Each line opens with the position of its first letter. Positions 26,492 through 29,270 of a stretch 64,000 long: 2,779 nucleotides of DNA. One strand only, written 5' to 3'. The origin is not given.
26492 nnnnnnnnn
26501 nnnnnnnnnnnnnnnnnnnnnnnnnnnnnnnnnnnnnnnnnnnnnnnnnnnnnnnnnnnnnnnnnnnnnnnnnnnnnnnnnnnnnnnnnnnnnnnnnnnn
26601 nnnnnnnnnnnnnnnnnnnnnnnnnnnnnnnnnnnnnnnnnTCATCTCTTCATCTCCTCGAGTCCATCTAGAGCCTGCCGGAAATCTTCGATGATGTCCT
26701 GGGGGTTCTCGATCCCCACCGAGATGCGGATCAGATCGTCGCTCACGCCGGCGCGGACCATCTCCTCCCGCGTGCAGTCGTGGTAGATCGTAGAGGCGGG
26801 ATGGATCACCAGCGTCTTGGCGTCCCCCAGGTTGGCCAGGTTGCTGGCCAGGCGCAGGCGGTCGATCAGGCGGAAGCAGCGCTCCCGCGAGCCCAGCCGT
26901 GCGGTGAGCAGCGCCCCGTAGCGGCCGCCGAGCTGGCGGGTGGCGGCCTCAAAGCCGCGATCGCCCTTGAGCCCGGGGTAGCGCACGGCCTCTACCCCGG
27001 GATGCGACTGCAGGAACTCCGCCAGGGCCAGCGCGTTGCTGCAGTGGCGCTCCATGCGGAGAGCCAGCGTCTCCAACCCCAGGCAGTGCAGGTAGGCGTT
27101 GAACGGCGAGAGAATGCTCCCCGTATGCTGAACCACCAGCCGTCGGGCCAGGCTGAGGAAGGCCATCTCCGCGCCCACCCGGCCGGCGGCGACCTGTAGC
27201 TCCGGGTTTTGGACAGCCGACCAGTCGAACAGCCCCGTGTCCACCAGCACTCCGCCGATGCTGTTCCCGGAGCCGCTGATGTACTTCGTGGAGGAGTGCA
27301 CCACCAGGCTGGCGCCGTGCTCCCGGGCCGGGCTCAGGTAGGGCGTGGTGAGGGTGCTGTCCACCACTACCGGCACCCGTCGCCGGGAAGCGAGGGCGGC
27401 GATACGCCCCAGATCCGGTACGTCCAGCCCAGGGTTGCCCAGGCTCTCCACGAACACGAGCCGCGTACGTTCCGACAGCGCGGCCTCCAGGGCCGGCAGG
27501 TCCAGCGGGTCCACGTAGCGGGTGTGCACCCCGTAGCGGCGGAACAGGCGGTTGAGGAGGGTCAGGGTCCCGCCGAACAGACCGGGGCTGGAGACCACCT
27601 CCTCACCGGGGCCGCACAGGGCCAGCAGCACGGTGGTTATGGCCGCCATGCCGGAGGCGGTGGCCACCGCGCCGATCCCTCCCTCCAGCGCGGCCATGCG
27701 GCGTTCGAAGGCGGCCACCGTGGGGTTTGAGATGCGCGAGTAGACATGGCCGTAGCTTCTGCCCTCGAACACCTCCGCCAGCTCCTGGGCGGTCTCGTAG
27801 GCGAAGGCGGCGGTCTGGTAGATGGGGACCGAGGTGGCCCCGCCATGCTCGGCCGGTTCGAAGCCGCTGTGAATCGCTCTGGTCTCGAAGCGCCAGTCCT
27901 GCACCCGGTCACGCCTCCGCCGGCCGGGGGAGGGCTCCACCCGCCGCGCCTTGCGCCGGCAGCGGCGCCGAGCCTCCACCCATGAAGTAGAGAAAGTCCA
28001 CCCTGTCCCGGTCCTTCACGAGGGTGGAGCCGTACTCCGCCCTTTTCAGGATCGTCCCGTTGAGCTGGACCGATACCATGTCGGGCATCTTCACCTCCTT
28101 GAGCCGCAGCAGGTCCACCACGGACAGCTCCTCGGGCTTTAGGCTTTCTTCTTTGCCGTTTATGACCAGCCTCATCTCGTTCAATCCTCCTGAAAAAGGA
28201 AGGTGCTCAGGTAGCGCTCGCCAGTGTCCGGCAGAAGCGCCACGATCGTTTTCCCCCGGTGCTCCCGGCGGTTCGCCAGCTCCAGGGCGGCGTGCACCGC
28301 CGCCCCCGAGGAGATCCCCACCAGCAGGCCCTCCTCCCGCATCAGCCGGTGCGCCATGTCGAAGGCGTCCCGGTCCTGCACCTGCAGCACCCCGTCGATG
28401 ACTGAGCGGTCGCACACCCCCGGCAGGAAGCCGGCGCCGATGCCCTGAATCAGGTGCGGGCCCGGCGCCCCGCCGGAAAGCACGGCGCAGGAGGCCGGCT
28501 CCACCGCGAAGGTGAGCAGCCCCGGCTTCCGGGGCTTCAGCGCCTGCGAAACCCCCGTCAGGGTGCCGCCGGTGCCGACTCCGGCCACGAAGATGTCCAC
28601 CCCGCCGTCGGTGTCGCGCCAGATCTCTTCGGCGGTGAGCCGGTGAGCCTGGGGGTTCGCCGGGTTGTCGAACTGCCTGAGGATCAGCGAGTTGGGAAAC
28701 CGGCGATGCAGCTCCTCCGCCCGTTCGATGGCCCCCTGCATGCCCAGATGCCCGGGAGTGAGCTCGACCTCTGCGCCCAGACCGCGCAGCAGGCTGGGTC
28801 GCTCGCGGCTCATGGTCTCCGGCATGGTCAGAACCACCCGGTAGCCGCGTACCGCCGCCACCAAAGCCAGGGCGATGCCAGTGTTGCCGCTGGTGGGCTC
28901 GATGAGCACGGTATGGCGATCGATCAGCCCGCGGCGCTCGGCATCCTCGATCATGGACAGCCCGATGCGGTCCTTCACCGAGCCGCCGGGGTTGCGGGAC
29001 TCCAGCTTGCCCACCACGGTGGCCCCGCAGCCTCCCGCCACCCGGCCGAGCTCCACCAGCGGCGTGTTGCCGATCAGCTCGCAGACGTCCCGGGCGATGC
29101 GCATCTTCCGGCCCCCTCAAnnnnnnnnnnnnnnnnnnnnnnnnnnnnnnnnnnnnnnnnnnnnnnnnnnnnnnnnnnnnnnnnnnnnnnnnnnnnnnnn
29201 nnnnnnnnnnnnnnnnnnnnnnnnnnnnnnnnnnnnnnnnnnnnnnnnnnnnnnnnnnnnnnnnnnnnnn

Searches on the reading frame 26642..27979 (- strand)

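Call 17: search_protein_families(library=pfam, proteins=[window:26642-27979:-], max_evalue=0.001)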
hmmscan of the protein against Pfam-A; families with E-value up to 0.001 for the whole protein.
window:26642-27979:- (445 aa): 2 families
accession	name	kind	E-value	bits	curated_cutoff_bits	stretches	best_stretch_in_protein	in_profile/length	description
PF01053.26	Cys_Met_Meta_PP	-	5.4e-115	384.4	27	1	32-437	1-380/381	Cys/Met metabolism PLP-dependent enzyme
PF01041.23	DegT_DnrJ_EryC1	-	9.4e-07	28.8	19.8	1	85-208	23-146/360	DegT/DnrJ/EryC1/StrS aminotransferase family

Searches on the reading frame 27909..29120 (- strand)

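Call 17: search_protein_families(library=pfam, proteins=[window:27909-29120:-], max_evalue=0.001)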
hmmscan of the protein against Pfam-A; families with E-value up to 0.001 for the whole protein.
window:27909-29120:- (403 aa): 1 family
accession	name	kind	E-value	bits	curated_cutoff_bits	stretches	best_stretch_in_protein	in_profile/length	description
PF02597.26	ThiS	-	5.3e-08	33.7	22.5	1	321-383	12-76/76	ThiS family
